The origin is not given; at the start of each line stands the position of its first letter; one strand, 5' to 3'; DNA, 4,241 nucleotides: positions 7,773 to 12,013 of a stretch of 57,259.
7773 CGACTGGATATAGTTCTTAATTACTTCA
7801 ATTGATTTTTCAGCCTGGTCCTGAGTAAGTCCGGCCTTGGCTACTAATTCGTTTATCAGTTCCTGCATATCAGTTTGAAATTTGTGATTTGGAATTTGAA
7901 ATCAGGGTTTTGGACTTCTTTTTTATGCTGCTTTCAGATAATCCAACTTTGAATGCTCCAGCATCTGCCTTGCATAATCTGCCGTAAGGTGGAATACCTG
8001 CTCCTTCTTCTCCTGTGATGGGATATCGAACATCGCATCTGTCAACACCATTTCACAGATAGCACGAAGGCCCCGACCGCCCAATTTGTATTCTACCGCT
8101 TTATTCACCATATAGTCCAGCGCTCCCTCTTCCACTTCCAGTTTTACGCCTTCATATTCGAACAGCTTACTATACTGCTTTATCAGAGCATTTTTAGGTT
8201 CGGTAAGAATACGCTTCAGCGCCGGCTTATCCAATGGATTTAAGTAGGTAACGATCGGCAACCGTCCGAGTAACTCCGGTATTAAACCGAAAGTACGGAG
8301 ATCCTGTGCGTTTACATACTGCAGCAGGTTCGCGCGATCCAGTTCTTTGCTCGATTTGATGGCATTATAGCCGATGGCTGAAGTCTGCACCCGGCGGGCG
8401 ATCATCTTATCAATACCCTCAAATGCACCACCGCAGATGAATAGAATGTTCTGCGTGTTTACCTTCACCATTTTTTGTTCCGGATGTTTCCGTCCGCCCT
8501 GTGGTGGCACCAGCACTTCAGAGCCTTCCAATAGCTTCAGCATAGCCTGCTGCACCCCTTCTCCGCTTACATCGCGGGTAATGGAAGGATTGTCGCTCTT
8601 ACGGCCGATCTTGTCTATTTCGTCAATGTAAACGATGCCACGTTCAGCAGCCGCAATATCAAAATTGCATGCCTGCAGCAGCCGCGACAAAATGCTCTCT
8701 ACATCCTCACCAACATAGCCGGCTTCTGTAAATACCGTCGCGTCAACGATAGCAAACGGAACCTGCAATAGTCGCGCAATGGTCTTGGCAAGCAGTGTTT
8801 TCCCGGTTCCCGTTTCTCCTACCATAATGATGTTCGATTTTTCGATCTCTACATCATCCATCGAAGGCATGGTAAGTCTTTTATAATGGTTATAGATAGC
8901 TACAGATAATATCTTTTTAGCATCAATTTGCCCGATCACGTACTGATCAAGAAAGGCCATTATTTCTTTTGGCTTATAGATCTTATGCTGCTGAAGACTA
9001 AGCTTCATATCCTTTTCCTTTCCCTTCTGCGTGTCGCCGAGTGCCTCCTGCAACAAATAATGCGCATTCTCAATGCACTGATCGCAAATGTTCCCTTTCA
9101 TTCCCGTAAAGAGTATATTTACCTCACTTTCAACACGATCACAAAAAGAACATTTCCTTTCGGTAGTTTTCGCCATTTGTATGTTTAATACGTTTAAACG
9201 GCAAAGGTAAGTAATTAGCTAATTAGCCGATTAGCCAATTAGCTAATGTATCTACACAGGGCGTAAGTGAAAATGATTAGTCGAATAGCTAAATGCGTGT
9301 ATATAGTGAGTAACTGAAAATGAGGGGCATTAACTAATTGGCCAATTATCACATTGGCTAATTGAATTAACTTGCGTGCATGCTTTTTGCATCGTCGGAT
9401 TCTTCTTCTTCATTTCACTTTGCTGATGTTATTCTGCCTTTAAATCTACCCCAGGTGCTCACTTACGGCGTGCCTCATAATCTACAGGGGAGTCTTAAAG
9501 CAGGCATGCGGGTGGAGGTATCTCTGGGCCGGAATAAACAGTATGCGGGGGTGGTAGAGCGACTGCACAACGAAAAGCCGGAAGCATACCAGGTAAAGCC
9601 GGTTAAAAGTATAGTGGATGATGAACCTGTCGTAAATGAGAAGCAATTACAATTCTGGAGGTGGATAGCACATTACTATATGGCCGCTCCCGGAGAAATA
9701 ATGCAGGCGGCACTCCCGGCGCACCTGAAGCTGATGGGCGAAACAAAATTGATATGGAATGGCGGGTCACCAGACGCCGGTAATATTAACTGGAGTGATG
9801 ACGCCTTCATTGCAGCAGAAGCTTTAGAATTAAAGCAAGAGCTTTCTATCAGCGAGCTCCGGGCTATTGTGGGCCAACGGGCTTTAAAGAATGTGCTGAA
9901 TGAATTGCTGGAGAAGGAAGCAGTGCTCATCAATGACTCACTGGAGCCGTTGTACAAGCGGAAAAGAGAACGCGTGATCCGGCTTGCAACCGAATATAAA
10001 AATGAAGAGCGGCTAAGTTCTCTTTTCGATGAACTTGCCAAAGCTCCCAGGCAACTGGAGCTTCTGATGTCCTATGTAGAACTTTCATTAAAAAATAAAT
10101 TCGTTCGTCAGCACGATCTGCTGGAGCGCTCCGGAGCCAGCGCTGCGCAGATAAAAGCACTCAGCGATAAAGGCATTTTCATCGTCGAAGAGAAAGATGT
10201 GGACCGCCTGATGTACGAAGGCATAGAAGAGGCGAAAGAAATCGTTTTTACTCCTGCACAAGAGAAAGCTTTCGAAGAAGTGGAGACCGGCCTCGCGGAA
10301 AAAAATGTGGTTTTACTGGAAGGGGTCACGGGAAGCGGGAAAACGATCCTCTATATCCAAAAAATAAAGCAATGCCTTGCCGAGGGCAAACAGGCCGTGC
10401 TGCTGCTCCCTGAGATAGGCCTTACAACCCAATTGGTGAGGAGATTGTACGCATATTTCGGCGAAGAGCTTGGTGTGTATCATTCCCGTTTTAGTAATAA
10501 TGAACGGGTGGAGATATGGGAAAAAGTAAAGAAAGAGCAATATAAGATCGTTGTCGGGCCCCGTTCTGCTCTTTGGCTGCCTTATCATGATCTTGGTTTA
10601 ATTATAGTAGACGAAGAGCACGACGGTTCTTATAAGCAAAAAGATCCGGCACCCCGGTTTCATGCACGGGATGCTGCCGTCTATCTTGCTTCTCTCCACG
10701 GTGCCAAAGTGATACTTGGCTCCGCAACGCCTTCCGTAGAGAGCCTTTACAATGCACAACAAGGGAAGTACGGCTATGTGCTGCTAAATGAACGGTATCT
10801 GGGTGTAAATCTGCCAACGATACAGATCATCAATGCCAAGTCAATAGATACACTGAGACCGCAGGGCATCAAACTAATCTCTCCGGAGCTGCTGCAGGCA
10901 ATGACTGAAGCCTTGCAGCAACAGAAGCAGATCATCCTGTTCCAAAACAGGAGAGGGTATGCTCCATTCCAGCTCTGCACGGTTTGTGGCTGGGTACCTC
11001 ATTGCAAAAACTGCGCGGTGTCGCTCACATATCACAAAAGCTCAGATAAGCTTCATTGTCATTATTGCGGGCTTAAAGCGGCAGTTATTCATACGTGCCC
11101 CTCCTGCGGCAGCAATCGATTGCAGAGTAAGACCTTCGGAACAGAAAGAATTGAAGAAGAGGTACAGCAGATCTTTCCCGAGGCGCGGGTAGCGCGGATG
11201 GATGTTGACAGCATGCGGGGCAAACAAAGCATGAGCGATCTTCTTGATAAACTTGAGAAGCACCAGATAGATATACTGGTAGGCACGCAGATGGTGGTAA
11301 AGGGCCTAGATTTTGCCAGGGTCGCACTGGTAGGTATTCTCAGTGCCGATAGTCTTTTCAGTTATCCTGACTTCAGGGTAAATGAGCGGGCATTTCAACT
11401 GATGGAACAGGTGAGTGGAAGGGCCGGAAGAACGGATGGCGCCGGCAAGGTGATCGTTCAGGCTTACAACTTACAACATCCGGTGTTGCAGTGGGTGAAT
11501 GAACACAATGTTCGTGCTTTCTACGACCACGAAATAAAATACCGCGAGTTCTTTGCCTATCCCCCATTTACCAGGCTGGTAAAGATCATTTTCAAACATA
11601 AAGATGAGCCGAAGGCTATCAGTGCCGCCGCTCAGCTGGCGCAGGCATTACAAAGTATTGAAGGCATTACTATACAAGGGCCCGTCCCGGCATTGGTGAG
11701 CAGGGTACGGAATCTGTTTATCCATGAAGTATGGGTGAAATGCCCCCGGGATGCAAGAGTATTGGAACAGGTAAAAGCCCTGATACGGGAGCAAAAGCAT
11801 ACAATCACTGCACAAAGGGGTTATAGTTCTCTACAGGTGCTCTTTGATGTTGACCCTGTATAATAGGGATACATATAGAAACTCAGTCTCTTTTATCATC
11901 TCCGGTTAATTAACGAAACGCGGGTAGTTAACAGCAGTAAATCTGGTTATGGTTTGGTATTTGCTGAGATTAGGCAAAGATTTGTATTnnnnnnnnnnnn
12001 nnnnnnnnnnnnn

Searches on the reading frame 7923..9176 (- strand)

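Call 89: search_protein_families(library=pfam, proteins=[window:7923-9176:-], max_evalue=0.0001)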
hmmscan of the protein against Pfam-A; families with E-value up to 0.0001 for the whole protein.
window:7923-9176:- (417 aa): 7 families
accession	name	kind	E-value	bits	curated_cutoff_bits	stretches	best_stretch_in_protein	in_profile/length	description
PF07724.20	AAA_2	-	5.9e-31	108.2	27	1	113-309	3-166/166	AAA domain (Cdc48 subfamily)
PF00004.35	AAA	-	7.8e-15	55.9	21.2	1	116-241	1-99/131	ATPase family associated with various cellular activities (AAA)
PF06689.19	zf-C4_ClpX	-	1.8e-11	44.2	27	1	8-44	2-39/39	ClpX C4-type zinc finger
PF10431.15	ClpB_D2-small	-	2.2e-08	34.5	21.9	1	315-390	1-72/81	C-terminal, D2-small domain, of ClpB protein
PF07728.20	AAA_5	-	1.2e-07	32.2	22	1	115-192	1-80/139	AAA domain (dynein-related subfamily)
PF00493.29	MCM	-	4e-06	26.5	23.3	1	70-193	16-136/224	MCM P-loop domain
PF13401.12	AAA_22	-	7.4e-06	26.7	27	1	113-191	5-97/130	AAA domain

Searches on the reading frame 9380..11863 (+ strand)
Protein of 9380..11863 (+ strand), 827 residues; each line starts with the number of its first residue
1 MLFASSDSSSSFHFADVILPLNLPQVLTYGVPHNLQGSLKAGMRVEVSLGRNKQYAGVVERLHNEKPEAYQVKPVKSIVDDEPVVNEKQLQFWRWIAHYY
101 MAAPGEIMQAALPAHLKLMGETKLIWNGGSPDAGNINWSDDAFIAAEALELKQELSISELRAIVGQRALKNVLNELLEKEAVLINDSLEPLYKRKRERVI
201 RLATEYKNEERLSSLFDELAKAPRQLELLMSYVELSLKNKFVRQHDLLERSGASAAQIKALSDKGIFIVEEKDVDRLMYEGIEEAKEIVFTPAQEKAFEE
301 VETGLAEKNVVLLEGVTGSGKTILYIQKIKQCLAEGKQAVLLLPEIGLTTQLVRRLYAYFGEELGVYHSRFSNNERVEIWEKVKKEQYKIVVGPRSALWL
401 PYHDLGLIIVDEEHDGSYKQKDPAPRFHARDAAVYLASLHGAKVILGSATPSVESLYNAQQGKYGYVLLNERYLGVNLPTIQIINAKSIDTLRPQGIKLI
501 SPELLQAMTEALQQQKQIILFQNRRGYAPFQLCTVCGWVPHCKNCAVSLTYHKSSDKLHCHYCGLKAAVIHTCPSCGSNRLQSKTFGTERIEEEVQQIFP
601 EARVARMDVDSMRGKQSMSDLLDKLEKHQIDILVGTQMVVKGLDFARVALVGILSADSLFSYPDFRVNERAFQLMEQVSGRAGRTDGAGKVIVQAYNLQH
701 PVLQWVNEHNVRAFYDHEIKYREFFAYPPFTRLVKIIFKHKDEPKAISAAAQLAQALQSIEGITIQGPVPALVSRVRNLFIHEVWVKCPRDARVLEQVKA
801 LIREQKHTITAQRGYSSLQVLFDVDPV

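Call 77: list_cluster_members(proteins=[window:9380-11863:+, window:11989-13698:+, window:24353-25624:+, window:30943-31542:-])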
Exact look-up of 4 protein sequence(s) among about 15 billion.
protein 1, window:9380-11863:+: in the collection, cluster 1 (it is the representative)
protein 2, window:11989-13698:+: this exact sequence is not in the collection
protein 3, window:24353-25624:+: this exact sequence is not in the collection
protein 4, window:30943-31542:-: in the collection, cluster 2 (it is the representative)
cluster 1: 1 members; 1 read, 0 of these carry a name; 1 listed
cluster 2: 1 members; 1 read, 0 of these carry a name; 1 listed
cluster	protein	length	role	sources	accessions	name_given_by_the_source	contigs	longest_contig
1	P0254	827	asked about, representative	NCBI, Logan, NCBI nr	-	-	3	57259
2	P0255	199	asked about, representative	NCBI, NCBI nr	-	-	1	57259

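Call 89: search_protein_families(library=pfam, proteins=[window:9380-11863:+], max_evalue=0.0001)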
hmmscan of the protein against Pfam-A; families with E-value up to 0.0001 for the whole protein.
window:9380-11863:+ (827 aa): 6 families
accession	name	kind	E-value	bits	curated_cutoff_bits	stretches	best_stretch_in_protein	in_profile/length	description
PF17764.6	PriA_3primeBD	-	3.9e-27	94.4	22.7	1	16-113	1-96/96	3'DNA-binding domain (3'BD)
PF00270.35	DEAD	-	2.7e-19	70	26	1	291-455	1-163/167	DEAD/DEAH box helicase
PF18074.6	PriA_C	-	2.4e-16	60.8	26.9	1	729-826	1-95/95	Primosomal protein N C-terminal domain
PF04851.21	ResIII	-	1.4e-12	48.2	22.5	1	288-452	2-163/164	Type III restriction enzyme, res subunit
PF18319.7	Zn_ribbon_PriA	-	6.1e-10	39.3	26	1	542-565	1-24/27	PriA DNA helicase Cys-rich region (CRR) domain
PF00271.37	Helicase_C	-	1e-08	35.8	23.5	1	602-685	40-109/110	Helicase conserved C-terminal domain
